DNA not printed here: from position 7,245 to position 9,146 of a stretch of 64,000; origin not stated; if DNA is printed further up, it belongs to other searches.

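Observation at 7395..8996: Naturally circularly permuted iPGM (GpmI) with altered substrate-site residues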

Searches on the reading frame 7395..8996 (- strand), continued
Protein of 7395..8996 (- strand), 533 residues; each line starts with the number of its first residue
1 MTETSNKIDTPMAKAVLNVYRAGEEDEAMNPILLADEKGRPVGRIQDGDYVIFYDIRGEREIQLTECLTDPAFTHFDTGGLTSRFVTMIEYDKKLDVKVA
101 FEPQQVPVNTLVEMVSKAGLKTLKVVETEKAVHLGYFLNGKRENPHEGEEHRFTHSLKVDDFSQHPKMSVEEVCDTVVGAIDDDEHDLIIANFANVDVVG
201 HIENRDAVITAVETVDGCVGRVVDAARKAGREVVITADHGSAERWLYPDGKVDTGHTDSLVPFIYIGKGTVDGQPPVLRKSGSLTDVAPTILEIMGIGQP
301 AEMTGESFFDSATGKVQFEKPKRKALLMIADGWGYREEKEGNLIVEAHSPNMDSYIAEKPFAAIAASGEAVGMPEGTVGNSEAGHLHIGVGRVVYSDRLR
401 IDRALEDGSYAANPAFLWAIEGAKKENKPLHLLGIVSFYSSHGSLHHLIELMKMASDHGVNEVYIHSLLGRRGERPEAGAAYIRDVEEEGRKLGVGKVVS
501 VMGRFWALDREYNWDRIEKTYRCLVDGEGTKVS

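Call 6: find_homologous_proteins(query=window:7395-8996:-, max_evalue=1e-10)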
Query window:7395-8996:- (533 aa): 7991 proteins with E <= 1e-10 among 8000 candidates; the best 120 are listed.
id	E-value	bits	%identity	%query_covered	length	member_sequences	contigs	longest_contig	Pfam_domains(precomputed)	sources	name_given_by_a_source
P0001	0.0e+0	1213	100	100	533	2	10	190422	PF06415.19,PF01676.24,PF01663.28,PF00884.29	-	-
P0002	0.0e+0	1108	90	100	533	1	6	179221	PF06415.19,PF01676.24,PF01663.28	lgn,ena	-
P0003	0.0e+0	1034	86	98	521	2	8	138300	PF06415.19,PF01676.24,PF01663.28,PF00884.29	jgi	-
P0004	1.7e-262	890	74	98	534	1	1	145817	PF06415.19,PF01676.24,PF01663.28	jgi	jgi:2,3-bisphosphoglycerate-independent phosphoglycerate mutase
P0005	7.2e-254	861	71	98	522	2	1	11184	PF06415.19,PF01676.24,PF01663.28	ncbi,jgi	-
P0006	1.1e-251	854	71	100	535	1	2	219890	PF06415.19,PF01676.24,PF01663.28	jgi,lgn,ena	-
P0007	1.2e-243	828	70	100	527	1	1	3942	PF06415.19,PF01676.24,PF01663.28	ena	-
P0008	5.3e-238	809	66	99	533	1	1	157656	PF06415.19,PF01676.24,PF01663.28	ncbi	ncbi:MAG: alkaline phosphatase family protein [Planctomycetota bacterium]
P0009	2.9e-237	807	67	100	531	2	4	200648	PF06415.19,PF01676.24,PF01663.28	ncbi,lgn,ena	-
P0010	1.6e-221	755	63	99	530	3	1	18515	PF06415.19,PF01676.24,PF01663.28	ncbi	ncbi:MAG: alkaline phosphatase family protein [Planctomycetota bacterium]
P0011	2.4e-219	747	64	99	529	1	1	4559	PF06415.19,PF01676.24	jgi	jgi:2,3-bisphosphoglycerate-independent phosphoglycerate mutase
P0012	4.1e-216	737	64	99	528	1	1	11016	PF06415.19,PF01676.24,PF01663.28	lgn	-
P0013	3.8e-213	727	63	97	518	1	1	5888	PF06415.19,PF01676.24,PF01663.28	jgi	jgi:2,3-bisphosphoglycerate-independent phosphoglycerate mutase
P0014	1.1e-212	725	63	99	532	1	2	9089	PF06415.19,PF01676.24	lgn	-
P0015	1.8e-212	725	62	98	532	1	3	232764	PF06415.19,PF01676.24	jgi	-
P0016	2.4e-211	721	63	99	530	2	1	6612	PF06415.19,PF01676.24,PF01663.28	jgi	-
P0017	3.5e-211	720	62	99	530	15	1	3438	PF06415.19,PF01676.24,PF01663.28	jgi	jgi:2,3-bisphosphoglycerate-independent phosphoglycerate mutase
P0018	6.9e-210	716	62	99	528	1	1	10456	PF06415.19,PF01676.24,PF01663.28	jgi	jgi:2,3-bisphosphoglycerate-independent phosphoglycerate mutase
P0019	1.2e-209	715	63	97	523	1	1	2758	PF06415.19,PF01676.24,PF01663.28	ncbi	ncbi:MAG: alkaline phosphatase family protein, partial [Planctomycetota bacterium]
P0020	3.4e-209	714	61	98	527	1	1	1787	PF06415.19,PF01676.24,PF01663.28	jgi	jgi:2,3-bisphosphoglycerate-independent phosphoglycerate mutase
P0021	4.7e-206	704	61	98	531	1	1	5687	PF06415.19,PF01676.24,PF01663.28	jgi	jgi:2,3-bisphosphoglycerate-independent phosphoglycerate mutase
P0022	4.3e-205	700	62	97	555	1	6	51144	PF06415.19,PF01676.24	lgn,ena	-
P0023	2.2e-204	698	62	98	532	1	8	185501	PF06415.19,PF01676.24,PF01663.28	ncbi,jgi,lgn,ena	-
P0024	2.3e-201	688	59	100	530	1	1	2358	PF06415.19,PF01676.24,PF01663.28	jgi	jgi:2,3-bisphosphoglycerate-independent phosphoglycerate mutase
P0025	6.3e-198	677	59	99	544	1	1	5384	PF06415.19,PF01676.24,PF01663.28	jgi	-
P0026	2.5e-197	675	58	100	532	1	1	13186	PF06415.19,PF01676.24,PF01663.28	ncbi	ncbi:MAG: alkaline phosphatase family protein [Candidatus Eisenbacteria bacterium]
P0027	1.8e-196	672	58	98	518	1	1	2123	PF06415.19,PF01676.24,PF01663.28,PF00884.29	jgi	jgi:2,3-bisphosphoglycerate-independent phosphoglycerate mutase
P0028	5.1e-196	670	58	98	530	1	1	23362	PF06415.19,PF01676.24,PF01663.28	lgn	-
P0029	1.6e-195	669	59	98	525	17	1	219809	PF06415.19,PF01676.24,PF01663.28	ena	-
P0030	2.0e-195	668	59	98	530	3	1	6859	PF06415.19,PF01676.24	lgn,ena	-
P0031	6.5e-195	667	58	100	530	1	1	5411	PF06415.19,PF01676.24,PF01663.28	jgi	jgi:2,3-bisphosphoglycerate-independent phosphoglycerate mutase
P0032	8.8e-195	666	58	99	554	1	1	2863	PF06415.19,PF01676.24,PF01663.28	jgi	jgi:2,3-bisphosphoglycerate-independent phosphoglycerate mutase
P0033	9.7e-195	666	59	98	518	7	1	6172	PF06415.19,PF01676.24,PF01663.28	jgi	jgi:2,3-bisphosphoglycerate-independent phosphoglycerate mutase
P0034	1.9e-194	665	58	98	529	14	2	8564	PF06415.19,PF01676.24,PF01663.28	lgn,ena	-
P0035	2.7e-194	665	58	98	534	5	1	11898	PF06415.19,PF01676.24,PF01663.28,PF00884.29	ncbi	-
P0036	4.8e-194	664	56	100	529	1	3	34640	PF06415.19,PF01676.24,PF01663.28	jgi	jgi:2,3-bisphosphoglycerate-independent phosphoglycerate mutase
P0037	5.0e-194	664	59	98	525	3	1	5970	PF06415.19,PF01676.24,PF01663.28,PF00884.29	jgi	jgi:2,3-bisphosphoglycerate-independent phosphoglycerate mutase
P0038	7.9e-194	663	58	99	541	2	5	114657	PF06415.19,PF01676.24,PF01663.28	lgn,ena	-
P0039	9.6e-194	663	56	99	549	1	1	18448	PF06415.19,PF01676.24,PF01663.28,PF00884.29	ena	-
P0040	1.2e-193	663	56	99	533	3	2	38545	PF06415.19,PF01676.24,PF01663.28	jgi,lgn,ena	-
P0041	1.2e-193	663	54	99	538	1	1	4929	PF06415.19,PF01676.24,PF01663.28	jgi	jgi:2,3-bisphosphoglycerate-independent phosphoglycerate mutase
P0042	1.3e-193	662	57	99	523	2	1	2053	PF06415.19,PF01676.24,PF01663.28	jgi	jgi:2,3-bisphosphoglycerate-independent phosphoglycerate mutase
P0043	2.5e-193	662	58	98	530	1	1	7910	PF06415.19,PF01676.24,PF01663.28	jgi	jgi:2,3-bisphosphoglycerate-independent phosphoglycerate mutase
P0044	3.3e-193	661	54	100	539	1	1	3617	PF06415.19,PF01676.24,PF01663.28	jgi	jgi:2,3-bisphosphoglycerate-independent phosphoglycerate mutase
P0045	3.7e-193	661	58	98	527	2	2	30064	PF06415.19,PF01676.24,PF01663.28,PF00884.29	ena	-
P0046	4.2e-193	661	57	98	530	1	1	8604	PF06415.19,PF01676.24,PF01663.28,PF00884.29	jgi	-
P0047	4.2e-193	661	56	100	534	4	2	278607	PF06415.19,PF01676.24,PF01663.28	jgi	-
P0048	4.3e-193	661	58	98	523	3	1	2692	PF06415.19,PF01676.24,PF01663.28,PF00884.29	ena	-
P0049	5.4e-193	660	58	98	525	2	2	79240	PF06415.19,PF01676.24,PF01663.28,PF00884.29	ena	-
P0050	1.1e-192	659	57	99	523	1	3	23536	PF06415.19,PF01676.24,PF01663.28,PF00884.29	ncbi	-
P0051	1.2e-192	659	57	100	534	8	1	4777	PF06415.19,PF01676.24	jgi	jgi:2,3-bisphosphoglycerate-independent phosphoglycerate mutase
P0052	1.9e-192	659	58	98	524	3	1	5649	PF06415.19,PF01676.24,PF01663.28,PF00884.29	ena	-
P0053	2.7e-192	658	58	98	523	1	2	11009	PF06415.19,PF01676.24,PF01663.28,PF00884.29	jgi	jgi:2,3-bisphosphoglycerate-independent phosphoglycerate mutase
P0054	3.3e-192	658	58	98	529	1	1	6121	PF06415.19,PF01676.24,PF01663.28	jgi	jgi:2,3-bisphosphoglycerate-independent phosphoglycerate mutase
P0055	3.3e-192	658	57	100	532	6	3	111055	PF06415.19,PF01676.24,PF01663.28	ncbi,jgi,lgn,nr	ncbi:MAG: alkaline phosphatase family protein [Candidatus Eisenbacteria bacterium]|nr:alkaline phosp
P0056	3.5e-192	658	56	99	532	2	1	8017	PF06415.19,PF01676.24,PF01663.28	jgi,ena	-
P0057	3.7e-192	658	57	98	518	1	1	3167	PF06415.19,PF01676.24,PF01663.28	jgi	-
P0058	5.9e-192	657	58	98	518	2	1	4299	PF06415.19,PF01676.24,PF01663.28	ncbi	-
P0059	6.4e-192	657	57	99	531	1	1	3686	PF06415.19,PF01676.24,PF01663.28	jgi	-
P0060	6.5e-192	657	58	98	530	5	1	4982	PF06415.19,PF01676.24,PF01663.28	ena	-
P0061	6.9e-192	657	56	98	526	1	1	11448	PF06415.19,PF01676.24,PF01663.28,PF00884.29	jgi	jgi:2,3-bisphosphoglycerate-independent phosphoglycerate mutase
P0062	7.6e-192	657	57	98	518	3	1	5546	PF06415.19,PF01676.24,PF01663.28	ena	-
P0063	1.0e-191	656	58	100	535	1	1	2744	PF06415.19,PF01676.24,PF01663.28,PF00884.29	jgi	jgi:2,3-bisphosphoglycerate-independent phosphoglycerate mutase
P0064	1.1e-191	656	59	98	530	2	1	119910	PF06415.19,PF01676.24,PF01663.28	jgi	jgi:2,3-bisphosphoglycerate-independent phosphoglycerate mutase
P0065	1.3e-191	656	58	98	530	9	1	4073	PF06415.19,PF01676.24,PF01663.28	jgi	-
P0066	1.4e-191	656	58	97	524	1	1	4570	PF06415.19,PF01676.24,PF01663.28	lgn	-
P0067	1.6e-191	656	59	98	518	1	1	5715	PF06415.19,PF01676.24,PF01663.28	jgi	jgi:2,3-bisphosphoglycerate-independent phosphoglycerate mutase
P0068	2.4e-191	655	58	98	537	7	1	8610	PF06415.19,PF01676.24,PF01663.28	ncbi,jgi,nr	ncbi:MAG: phosphoglycerate mutase (2,3-diphosphoglycerate-independent) [Candidatus Aminicenantes bac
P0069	3.1e-191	655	58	98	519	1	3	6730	PF06415.19,PF01676.24,PF01663.28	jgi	jgi:2,3-bisphosphoglycerate-independent phosphoglycerate mutase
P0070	3.9e-191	654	57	98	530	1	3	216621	PF06415.19,PF01676.24,PF01663.28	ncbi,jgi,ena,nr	ncbi:MAG TPA: alkaline phosphatase family protein [Anaerolineae bacterium]|nr:alkaline phosphatase f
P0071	4.1e-191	654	58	98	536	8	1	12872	PF06415.19,PF01676.24,PF01663.28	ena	-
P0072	4.4e-191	654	58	98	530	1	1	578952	PF06415.19,PF01676.24,PF01663.28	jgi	jgi:2,3-bisphosphoglycerate-independent phosphoglycerate mutase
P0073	4.8e-191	654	55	99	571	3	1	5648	PF06415.19,PF01676.24,PF01663.28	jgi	jgi:2,3-bisphosphoglycerate-independent phosphoglycerate mutase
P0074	4.9e-191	654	57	98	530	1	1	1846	PF06415.19,PF01676.24,PF01663.28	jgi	jgi:2,3-bisphosphoglycerate-independent phosphoglycerate mutase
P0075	8.0e-191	653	57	100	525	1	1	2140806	PF06415.19,PF01676.24,PF01663.28,PF00884.29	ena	-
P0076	8.1e-191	653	56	100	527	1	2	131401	PF06415.19,PF01676.24,PF01663.28,PF00884.29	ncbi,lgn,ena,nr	ncbi:MAG: sulfatase-like hydrolase/transferase [Candidatus Eisenbacteria sp.]|nr:sulfatase-like hydr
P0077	1.0e-190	653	58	98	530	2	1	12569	PF06415.19,PF01676.24,PF01663.28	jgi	jgi:2,3-bisphosphoglycerate-independent phosphoglycerate mutase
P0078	1.0e-190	653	57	100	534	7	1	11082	PF06415.19,PF01676.24,PF01663.28,PF00884.29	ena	-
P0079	1.1e-190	653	55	99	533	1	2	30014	PF06415.19,PF01676.24,PF01663.28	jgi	jgi:2,3-bisphosphoglycerate-independent phosphoglycerate mutase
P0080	1.1e-190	653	54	100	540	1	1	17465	PF06415.19,PF01676.24,PF01663.28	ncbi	-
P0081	1.5e-190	652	58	98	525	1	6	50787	PF06415.19,PF01676.24,PF01663.28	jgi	jgi:2,3-bisphosphoglycerate-independent phosphoglycerate mutase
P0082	1.5e-190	652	58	98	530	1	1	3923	PF06415.19,PF01676.24,PF01663.28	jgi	jgi:2,3-bisphosphoglycerate-independent phosphoglycerate mutase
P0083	1.6e-190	652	55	100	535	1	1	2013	PF06415.19,PF01676.24,PF01663.28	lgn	-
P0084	1.6e-190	652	57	99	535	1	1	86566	PF06415.19,PF01676.24,PF01663.28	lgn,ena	-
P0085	2.0e-190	652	57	100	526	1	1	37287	PF06415.19,PF01676.24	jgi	jgi:2,3-bisphosphoglycerate-independent phosphoglycerate mutase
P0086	2.4e-190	652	57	99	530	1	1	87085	PF06415.19,PF01676.24,PF01663.28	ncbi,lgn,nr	ncbi:MAG: alkaline phosphatase family protein [Candidatus Eisenbacteria bacterium]|nr:alkaline phosp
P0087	2.5e-190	652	56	98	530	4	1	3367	PF06415.19,PF01676.24,PF01663.28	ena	-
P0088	2.7e-190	651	56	98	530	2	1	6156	PF06415.19,PF01676.24,PF01663.28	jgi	jgi:2,3-bisphosphoglycerate-independent phosphoglycerate mutase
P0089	2.8e-190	651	58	98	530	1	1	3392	PF06415.19,PF01676.24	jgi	jgi:2,3-bisphosphoglycerate-independent phosphoglycerate mutase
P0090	2.8e-190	651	58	96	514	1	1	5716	PF06415.19,PF01676.24,PF01663.28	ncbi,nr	ncbi:MAG: alkaline phosphatase family protein, partial [Anaerolineae bacterium]|nr:alkaline phosphat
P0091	2.9e-190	651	55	100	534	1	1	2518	PF06415.19,PF01676.24,PF01663.28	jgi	jgi:2,3-bisphosphoglycerate-independent phosphoglycerate mutase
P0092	3.3e-190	651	58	98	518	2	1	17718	PF06415.19,PF01676.24,PF01663.28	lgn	-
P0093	4.0e-190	651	58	97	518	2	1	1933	PF06415.19,PF01676.24,PF01663.28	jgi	jgi:2,3-bisphosphoglycerate-independent phosphoglycerate mutase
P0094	4.3e-190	651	55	99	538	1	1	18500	PF06415.19,PF01676.24,PF01663.28,PF00884.29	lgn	-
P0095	4.9e-190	651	56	98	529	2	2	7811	PF06415.19,PF01676.24,PF01663.28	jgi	jgi:2,3-bisphosphoglycerate-independent phosphoglycerate mutase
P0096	5.0e-190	651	57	99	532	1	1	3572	PF06415.19,PF01676.24,PF01663.28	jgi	jgi:2,3-bisphosphoglycerate-independent phosphoglycerate mutase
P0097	5.9e-190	650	58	98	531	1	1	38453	PF06415.19,PF01676.24,PF01663.28,PF00884.29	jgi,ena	-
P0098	6.1e-190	650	57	95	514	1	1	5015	PF06415.19,PF01676.24,PF01663.28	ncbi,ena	-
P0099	6.6e-190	650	57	98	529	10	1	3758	PF06415.19,PF01676.24,PF01663.28,PF00884.29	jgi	jgi:2,3-bisphosphoglycerate-independent phosphoglycerate mutase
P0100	6.9e-190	650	57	98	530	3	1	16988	PF06415.19,PF01676.24,PF01663.28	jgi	jgi:2,3-bisphosphoglycerate-independent phosphoglycerate mutase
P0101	7.6e-190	650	58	97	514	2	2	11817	PF06415.19,PF01676.24,PF01663.28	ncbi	-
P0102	9.4e-190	650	56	99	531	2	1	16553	PF06415.19,PF01676.24,PF01663.28,PF00884.29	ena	-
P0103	1.0e-189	650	57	100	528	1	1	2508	PF06415.19,PF01676.24,PF01663.28,PF00884.29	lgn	-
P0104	1.1e-189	650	57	98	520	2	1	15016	PF06415.19,PF01676.24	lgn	-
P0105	1.1e-189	650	58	99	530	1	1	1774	PF06415.19,PF01676.24,PF01663.28,PF00884.29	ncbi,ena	-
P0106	1.3e-189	649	60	98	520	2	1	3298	PF06415.19,PF01676.24,PF01663.28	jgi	-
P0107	1.3e-189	649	58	98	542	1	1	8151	PF06415.19,PF01676.24,PF01663.28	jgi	jgi:2,3-bisphosphoglycerate-independent phosphoglycerate mutase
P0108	1.4e-189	649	56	99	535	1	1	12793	PF06415.19,PF01676.24,PF01663.28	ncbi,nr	ncbi:MAG: alkaline phosphatase family protein [Candidatus Aminicenantes bacterium]|nr:alkaline phosp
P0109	1.5e-189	649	54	99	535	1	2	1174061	PF06415.19,PF01676.24,PF01663.28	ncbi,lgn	-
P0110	1.6e-189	649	59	99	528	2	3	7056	PF06415.19,PF01676.24,PF01663.28,PF00884.29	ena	-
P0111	1.6e-189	649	55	99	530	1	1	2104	PF06415.19,PF01676.24,PF01663.28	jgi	jgi:2,3-bisphosphoglycerate-independent phosphoglycerate mutase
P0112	1.7e-189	649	56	98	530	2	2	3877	PF06415.19,PF01676.24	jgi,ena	-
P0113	1.7e-189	649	57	98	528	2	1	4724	PF06415.19,PF01676.24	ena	-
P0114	1.8e-189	649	58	98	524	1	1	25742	PF06415.19,PF01676.24,PF01663.28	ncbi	-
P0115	2.1e-189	649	56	98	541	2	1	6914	PF06415.19,PF01676.24,PF01663.28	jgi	-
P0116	2.3e-189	648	56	99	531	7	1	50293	PF06415.19,PF01676.24,PF01663.28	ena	-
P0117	2.6e-189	648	58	98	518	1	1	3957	PF06415.19,PF01676.24,PF01663.28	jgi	-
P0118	3.4e-189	648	57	98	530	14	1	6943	PF06415.19,PF01676.24,PF01663.28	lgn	-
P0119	3.9e-189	648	55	100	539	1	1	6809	PF06415.19,PF01676.24,PF01663.28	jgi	jgi:2,3-bisphosphoglycerate-independent phosphoglycerate mutase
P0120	4.3e-189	648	57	98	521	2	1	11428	PF06415.19,PF01676.24,PF01663.28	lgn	-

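Call 15: find_encoding_contigs(protein=P0001, flank=10000, max_places=3)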
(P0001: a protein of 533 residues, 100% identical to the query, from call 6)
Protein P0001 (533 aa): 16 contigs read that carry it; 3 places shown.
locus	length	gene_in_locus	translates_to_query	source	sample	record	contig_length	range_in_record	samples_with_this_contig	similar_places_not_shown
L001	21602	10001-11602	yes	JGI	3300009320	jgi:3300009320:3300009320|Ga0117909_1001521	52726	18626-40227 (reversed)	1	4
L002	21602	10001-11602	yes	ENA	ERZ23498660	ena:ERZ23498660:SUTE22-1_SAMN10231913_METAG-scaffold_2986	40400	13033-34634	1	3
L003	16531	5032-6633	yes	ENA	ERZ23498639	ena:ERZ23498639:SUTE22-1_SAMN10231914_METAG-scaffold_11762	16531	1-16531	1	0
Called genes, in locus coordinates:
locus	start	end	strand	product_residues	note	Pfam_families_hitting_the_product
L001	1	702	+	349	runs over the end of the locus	PF00586:AIRS, PF02769:AIRS_C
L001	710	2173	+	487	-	PF13428:TPR_14 (faint), PF13432:TPR_16 (faint), PF14559:TPR_19 (faint), PF23914:TPR_CcmH_CycH (faint), PF07719:TPR_2 (faint), PF13424:TPR_12 (faint), PF13371:TPR_9 (faint)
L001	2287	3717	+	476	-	-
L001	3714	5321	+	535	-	PF01564:Spermine_synth (weak)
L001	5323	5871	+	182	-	PF07719:TPR_2 (faint), PF13428:TPR_14 (faint)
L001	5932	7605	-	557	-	PF14668:RICTOR_V (faint), PF03130:HEAT_PBS (faint), PF13646:HEAT_2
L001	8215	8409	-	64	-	-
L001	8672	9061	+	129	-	-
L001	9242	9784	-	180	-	PF01558:POR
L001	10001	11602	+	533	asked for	PF06415:iPGM_N, PF01676:Metalloenzyme, PF01663:Phosphodiest (weak), PF00884:Sulfatase (faint), PF01676:Metalloenzyme, PF06415:iPGM_N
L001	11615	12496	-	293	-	-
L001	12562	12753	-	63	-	-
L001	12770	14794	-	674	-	PF01663:Phosphodiest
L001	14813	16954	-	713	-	PF01663:Phosphodiest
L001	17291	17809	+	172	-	-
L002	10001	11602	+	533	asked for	PF06415:iPGM_N, PF01676:Metalloenzyme, PF01663:Phosphodiest (weak), PF00884:Sulfatase (faint), PF01676:Metalloenzyme, PF06415:iPGM_N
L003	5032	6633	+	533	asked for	PF06415:iPGM_N, PF01676:Metalloenzyme, PF01663:Phosphodiest (weak), PF00884:Sulfatase (faint), PF01676:Metalloenzyme, PF06415:iPGM_N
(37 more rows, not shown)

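Call 17: find_encoding_contigs(protein=P0075, flank=10000, max_places=1)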
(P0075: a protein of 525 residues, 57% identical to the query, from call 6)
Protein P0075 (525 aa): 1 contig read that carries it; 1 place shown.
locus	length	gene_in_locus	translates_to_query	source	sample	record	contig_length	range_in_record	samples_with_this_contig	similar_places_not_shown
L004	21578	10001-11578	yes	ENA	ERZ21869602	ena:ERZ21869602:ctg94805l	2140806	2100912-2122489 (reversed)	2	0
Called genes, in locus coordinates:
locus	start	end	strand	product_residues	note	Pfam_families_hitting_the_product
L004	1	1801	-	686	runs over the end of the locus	PF00989:PAS, PF08447:PAS_3, PF08448:PAS_4, PF13426:PAS_9, PF14598:PAS_11 (faint), PF08447:PAS_3, PF07730:HisKA_3, PF02518:HATPase_c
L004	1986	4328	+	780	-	PF13567:DUF4131, PF03772:Competence, PF00753:Lactamase_B, PF12706:Lactamase_B_2 (weak)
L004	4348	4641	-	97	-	PF14451:Ub-Mut7C, PF02597:ThiS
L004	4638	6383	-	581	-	PF02730:AFOR_N, PF01314:AFOR_C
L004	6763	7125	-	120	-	-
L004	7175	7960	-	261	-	PF01987:AIM24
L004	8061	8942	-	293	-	PF00924:MS_channel_2nd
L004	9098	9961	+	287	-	PF02585:PIG-L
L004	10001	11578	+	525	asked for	PF06415:iPGM_N, PF01676:Metalloenzyme, PF00884:Sulfatase (faint), PF01663:Phosphodiest (weak), PF01676:Metalloenzyme, PF06415:iPGM_N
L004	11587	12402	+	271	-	PF00459:Inositol_P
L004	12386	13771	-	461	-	PF11611:DUF4352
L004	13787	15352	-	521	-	-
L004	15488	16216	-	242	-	-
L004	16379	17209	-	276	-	PF00089:Trypsin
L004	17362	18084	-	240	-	PF13085:Fer2_3, PF13183:Fer4_8, PF13237:Fer4_10, PF13534:Fer4_17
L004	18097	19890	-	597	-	PF00890:FAD_binding_2, PF03486:HI0933_like (faint), PF02910:Succ_DH_flav_C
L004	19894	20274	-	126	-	PF01127:Sdh_cyt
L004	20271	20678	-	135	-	PF01127:Sdh_cyt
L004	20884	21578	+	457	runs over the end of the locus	PF20009:GEVED (weak)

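Call 18: find_encoding_contigs(protein=P0109, flank=10000, max_places=1)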
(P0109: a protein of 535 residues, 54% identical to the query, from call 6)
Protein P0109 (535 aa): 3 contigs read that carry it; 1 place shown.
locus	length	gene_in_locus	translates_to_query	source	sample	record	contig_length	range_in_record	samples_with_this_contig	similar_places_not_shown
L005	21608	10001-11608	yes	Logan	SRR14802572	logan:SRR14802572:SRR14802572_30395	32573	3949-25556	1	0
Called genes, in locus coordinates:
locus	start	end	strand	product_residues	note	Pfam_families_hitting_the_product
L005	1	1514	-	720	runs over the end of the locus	PF01138:RNase_PH, PF03725:RNase_PH_C, PF03726:PNPase, PF01138:RNase_PH, PF00013:KH_1, PF00575:S1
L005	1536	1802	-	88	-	PF00312:Ribosomal_S15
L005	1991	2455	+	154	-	PF07853:DUF1648 (weak)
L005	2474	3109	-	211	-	-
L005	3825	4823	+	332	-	PF04413:Glycos_transf_N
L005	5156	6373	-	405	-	PF01168:Ala_racemase_N, PF00842:Ala_racemase_C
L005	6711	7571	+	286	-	PF01551:Peptidase_M23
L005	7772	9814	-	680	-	PF00930:DPPIV_N (faint), PF26550:Tricorn_2nd (weak), PF25174:Beta-prop_THOC3 (faint), PF26549:Tricorn_N, PF07676:PD40, PF20434:BD-FAE, PF00326:Peptidase_S9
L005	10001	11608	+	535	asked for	PF01676:Metalloenzyme, PF06415:iPGM_N, PF01663:Phosphodiest (weak), PF01676:Metalloenzyme, PF06415:iPGM_N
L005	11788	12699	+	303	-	PF00005:ABC_tran, PF13175:AAA_15 (faint), PF13476:AAA_23 (faint), PF13304:AAA_21, PF13732:DrrA1-3_C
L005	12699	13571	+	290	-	PF12679:ABC2_membrane_2, PF10920:DUF2705 (faint)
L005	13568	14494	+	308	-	PF13476:AAA_23 (weak), PF00005:ABC_tran, PF13304:AAA_21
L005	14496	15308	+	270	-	PF12679:ABC2_membrane_2, PF12730:ABC2_membrane_4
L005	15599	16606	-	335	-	PF13349:DUF4097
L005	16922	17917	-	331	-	PF11832:DUF3352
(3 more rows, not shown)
